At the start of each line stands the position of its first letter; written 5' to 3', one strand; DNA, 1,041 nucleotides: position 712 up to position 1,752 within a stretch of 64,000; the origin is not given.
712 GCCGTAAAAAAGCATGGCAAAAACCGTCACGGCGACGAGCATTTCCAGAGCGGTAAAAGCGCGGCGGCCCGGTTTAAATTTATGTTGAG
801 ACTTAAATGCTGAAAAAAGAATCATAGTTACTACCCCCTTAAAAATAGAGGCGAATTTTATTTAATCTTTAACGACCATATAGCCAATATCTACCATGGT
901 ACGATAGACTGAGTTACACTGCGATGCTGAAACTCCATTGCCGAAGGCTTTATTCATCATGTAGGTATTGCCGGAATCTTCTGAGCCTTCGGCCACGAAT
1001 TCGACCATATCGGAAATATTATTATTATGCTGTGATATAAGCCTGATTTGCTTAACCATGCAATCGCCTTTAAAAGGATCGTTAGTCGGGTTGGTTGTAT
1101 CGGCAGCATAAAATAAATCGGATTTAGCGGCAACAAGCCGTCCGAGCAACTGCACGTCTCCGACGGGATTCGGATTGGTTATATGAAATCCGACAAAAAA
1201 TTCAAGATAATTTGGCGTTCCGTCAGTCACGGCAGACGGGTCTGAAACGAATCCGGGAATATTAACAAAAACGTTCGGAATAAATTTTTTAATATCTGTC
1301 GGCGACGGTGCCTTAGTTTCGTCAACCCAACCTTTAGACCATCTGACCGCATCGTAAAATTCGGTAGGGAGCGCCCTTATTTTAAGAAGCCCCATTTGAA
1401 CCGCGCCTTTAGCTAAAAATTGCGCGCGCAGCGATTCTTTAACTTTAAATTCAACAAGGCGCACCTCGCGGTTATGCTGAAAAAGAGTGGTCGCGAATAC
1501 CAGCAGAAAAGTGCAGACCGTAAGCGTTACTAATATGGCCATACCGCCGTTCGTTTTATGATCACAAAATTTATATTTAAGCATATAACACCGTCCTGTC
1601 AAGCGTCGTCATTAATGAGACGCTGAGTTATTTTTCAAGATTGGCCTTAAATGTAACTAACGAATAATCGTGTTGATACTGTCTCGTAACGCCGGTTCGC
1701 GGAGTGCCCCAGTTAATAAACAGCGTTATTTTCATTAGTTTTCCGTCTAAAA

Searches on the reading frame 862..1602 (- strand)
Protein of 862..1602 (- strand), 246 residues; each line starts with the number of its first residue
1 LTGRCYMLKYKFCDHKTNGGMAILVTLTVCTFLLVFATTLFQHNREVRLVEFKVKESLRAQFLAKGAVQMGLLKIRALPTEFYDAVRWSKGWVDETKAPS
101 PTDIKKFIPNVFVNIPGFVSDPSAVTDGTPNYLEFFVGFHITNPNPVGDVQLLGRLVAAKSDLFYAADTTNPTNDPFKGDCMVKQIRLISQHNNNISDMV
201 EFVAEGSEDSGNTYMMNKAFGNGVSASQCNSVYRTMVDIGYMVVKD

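Call 67: find_encoding_contigs(protein=window:862-1602:-, flank=10000, max_places=2)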
Protein window:862-1602:- (246 aa): no gene with exactly this product is on record in the collection.
